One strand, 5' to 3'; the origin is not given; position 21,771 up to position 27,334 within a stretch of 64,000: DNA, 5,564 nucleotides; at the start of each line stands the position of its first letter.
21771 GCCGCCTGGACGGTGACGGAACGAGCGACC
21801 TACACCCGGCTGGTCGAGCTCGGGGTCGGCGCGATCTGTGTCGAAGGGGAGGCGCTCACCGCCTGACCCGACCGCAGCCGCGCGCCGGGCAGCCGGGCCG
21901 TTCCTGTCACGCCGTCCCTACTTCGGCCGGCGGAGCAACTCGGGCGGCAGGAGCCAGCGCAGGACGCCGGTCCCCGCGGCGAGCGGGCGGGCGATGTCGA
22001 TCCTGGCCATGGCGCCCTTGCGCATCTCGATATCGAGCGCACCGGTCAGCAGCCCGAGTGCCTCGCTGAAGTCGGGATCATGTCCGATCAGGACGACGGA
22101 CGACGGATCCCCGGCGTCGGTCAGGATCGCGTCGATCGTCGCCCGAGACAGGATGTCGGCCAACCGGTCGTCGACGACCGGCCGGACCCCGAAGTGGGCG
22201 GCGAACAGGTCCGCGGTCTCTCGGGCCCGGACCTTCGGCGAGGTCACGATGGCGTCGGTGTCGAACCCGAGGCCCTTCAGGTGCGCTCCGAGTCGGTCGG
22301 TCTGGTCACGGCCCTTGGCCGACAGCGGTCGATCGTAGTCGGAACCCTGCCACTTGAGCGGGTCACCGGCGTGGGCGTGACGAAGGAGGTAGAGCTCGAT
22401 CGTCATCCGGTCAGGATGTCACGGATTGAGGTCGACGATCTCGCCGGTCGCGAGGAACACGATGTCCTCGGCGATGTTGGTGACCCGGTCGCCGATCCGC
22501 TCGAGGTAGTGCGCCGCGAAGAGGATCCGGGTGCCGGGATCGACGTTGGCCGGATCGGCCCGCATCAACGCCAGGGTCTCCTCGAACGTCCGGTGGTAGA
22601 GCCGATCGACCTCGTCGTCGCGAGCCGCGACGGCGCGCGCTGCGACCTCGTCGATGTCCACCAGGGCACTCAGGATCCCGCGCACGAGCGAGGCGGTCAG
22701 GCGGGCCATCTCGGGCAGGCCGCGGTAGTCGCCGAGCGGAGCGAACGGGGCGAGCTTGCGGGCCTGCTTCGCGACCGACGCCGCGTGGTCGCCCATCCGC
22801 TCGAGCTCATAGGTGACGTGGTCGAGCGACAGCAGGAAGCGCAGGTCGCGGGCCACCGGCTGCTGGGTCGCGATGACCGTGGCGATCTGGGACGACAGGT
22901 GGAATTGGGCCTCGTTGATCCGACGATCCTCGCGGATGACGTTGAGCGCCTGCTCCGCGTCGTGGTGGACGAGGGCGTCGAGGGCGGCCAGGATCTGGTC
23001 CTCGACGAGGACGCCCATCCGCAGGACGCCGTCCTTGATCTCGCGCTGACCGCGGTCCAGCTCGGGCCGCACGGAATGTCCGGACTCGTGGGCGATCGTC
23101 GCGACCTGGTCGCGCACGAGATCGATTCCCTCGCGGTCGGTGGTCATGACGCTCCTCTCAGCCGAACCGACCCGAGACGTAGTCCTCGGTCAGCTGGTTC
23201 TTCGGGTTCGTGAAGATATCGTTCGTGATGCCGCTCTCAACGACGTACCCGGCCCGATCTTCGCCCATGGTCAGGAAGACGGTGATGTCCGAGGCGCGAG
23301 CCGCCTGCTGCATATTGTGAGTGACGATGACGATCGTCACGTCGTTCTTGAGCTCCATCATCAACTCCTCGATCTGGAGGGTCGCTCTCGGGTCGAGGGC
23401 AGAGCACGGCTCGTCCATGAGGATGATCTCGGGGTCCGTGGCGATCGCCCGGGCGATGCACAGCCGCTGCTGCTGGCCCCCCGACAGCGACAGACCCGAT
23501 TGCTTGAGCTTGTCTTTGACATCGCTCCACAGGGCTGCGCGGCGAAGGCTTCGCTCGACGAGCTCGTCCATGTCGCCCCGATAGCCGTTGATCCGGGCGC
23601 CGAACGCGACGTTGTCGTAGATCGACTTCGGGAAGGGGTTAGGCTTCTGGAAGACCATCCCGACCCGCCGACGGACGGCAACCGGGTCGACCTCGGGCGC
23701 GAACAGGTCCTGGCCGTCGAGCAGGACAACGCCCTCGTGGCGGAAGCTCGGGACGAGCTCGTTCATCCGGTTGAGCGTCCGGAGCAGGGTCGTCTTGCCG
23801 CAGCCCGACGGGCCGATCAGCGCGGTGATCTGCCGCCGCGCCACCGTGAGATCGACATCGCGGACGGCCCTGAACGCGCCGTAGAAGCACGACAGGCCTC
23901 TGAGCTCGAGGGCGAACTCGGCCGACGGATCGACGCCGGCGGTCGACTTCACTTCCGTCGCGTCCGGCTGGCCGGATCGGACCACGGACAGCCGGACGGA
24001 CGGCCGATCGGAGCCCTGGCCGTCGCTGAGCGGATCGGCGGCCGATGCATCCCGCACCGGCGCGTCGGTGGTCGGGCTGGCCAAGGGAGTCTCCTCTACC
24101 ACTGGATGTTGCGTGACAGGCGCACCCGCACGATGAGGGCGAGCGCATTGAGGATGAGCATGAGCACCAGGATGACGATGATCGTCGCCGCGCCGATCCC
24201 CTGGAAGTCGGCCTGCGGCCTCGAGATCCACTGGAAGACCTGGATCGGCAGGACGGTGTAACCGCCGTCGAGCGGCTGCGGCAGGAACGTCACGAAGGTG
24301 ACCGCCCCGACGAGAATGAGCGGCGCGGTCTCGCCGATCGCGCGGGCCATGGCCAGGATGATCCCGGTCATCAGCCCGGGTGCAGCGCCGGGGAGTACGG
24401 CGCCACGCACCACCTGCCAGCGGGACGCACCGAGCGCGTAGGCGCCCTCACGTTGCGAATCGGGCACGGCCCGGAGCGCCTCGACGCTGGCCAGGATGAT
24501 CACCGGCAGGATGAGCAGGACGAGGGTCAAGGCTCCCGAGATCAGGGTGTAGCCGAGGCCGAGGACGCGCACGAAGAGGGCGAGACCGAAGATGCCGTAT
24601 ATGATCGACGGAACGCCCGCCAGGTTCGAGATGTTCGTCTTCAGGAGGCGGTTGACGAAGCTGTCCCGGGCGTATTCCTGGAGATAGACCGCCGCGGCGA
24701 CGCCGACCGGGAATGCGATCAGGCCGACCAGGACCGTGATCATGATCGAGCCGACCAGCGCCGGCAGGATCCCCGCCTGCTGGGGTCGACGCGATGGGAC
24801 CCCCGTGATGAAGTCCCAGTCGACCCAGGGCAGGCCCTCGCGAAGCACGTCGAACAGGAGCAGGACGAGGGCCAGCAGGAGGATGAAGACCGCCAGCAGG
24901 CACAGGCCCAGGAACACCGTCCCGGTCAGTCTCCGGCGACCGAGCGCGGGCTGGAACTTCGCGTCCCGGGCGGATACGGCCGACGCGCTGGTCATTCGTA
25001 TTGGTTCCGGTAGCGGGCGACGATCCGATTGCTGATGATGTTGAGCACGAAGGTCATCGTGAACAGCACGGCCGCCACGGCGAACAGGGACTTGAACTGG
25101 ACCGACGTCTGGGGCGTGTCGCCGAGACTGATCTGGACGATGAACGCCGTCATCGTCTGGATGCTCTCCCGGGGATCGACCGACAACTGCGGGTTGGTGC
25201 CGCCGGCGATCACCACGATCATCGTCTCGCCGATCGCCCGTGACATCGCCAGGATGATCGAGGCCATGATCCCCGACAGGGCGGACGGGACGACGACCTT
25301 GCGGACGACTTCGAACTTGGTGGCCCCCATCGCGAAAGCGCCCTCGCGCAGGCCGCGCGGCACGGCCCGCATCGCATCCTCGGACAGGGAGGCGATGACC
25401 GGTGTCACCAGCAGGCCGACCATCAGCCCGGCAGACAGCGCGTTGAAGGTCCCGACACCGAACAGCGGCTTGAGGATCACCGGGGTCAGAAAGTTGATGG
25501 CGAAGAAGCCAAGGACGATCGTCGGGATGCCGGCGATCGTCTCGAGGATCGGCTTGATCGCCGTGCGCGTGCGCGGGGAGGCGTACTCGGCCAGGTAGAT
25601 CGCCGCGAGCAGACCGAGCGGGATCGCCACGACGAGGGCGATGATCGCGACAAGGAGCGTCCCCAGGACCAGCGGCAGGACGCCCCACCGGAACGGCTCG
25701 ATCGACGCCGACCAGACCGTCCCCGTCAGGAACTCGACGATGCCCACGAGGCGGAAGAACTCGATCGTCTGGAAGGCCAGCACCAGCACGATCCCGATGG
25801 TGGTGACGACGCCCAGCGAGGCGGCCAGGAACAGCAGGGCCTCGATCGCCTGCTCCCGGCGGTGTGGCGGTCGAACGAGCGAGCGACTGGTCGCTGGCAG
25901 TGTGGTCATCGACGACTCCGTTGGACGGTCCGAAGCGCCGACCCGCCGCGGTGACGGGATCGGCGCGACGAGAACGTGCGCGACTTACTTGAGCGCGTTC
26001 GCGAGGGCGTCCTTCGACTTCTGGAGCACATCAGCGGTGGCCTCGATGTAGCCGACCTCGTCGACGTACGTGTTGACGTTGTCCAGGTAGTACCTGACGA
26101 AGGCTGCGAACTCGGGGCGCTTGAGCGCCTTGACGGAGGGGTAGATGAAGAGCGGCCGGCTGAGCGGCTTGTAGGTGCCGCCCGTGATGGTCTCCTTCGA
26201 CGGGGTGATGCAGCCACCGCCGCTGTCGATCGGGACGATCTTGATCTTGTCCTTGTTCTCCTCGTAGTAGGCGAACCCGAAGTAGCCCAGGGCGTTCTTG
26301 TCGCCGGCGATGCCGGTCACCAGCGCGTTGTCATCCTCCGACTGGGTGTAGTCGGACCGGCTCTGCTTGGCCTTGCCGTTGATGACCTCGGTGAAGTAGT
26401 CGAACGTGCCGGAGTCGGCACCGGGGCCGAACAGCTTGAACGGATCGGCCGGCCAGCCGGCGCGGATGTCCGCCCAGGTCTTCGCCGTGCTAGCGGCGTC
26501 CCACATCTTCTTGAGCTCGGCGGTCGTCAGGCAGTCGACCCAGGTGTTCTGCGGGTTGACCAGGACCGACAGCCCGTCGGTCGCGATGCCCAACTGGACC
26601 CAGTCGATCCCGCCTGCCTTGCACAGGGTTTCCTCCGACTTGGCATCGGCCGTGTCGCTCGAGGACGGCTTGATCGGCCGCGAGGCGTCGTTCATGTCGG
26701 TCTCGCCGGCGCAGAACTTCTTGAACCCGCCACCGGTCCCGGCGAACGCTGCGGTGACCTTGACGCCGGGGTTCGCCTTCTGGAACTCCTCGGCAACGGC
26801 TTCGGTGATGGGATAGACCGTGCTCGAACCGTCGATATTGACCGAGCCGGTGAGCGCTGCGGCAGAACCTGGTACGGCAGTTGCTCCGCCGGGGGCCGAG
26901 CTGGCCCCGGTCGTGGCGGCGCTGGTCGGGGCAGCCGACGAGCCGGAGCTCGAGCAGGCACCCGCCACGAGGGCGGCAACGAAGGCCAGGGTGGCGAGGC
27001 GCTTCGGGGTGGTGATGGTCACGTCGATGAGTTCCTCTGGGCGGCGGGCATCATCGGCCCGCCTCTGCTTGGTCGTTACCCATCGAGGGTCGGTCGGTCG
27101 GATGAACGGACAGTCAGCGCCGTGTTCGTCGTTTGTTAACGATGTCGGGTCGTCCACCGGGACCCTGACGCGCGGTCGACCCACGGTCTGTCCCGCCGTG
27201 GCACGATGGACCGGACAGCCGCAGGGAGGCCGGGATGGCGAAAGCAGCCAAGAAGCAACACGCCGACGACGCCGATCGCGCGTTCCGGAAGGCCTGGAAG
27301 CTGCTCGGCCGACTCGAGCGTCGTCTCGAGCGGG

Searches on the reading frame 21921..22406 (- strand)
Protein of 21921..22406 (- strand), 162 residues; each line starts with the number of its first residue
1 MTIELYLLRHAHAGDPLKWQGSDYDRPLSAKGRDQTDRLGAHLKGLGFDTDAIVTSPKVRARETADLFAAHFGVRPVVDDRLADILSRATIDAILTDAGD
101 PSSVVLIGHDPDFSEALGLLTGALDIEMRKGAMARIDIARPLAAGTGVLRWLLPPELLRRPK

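Call 53: search_protein_families(library=pfam, proteins=[window:21921-22406:-], max_evalue=0.001)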
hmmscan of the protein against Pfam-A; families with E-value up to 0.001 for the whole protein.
window:21921-22406:- (162 aa): 1 family
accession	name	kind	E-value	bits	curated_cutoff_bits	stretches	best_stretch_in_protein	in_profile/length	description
PF00300.27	His_Phos_1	-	4.3e-15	56.3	21.7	1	5-85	1-80/194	Histidine phosphatase superfamily (branch 1)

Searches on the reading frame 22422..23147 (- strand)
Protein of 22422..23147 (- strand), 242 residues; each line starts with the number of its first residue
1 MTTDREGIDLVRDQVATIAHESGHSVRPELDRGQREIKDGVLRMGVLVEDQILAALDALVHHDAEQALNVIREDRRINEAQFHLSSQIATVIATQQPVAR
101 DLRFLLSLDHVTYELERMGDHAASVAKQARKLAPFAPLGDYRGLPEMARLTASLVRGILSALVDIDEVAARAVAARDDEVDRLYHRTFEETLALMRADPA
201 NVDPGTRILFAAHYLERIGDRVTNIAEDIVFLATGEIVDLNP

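Call 53: search_protein_families(library=pfam, proteins=[window:22422-23147:-], max_evalue=0.001)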
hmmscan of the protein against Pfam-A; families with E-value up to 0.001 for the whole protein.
window:22422-23147:- (242 aa): 1 family
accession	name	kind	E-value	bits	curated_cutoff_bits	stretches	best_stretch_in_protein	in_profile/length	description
PF01895.24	PhoU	-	1.7e-40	137.7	23.5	2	41-128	1-88/89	PhoU domain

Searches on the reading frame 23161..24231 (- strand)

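Call 53: search_protein_families(library=pfam, proteins=[window:23161-24231:-], max_evalue=0.001)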
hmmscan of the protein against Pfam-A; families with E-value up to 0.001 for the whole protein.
window:23161-24231:- (357 aa): 4 families
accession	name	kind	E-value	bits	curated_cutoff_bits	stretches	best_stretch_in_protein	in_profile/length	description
PF00005.33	ABC_tran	-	5.4e-31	108.5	25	1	124-276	2-136/137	ABC transporter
PF13304.12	AAA_21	-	2.2e-11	44.8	27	1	248-307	237-300/304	AAA domain, putative AbiEii toxin, Type IV TA system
PF02463.25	SMC_N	-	1.6e-07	31.5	40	1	131-316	22-208/220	RecF/RecN/SMC N terminal domain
PF13401.12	AAA_22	-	5.9e-06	27.1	27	1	132-230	4-67/130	AAA domain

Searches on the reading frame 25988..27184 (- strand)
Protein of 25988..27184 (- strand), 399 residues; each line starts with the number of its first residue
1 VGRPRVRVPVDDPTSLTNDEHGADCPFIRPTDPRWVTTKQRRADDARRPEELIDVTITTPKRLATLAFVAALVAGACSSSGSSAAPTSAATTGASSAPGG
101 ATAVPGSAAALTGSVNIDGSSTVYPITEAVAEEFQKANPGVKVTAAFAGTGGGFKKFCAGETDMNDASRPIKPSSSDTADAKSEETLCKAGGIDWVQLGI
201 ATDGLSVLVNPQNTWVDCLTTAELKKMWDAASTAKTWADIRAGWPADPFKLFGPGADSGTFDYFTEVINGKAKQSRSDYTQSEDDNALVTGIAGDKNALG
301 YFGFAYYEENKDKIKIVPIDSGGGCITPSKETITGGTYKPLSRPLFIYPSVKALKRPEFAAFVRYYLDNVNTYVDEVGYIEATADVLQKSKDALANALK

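Call 4: search_protein_families(library=pfam, proteins=[window:25988-27184:-], max_evalue=0.1)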
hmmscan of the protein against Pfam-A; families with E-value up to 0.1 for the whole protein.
window:25988-27184:- (399 aa): 3 families
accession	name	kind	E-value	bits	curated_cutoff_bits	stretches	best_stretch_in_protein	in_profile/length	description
PF12849.12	PBP_like_2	-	3.9e-30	105.9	27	1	109-368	6-265/267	PBP superfamily domain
PF12727.12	PBP_like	-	4.3e-12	46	27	1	131-365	1-191/193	PBP superfamily domain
PF01547.30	SBP_bac_1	-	0.015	15.7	26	1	124-170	7-50/307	Bacterial extracellular solute-binding protein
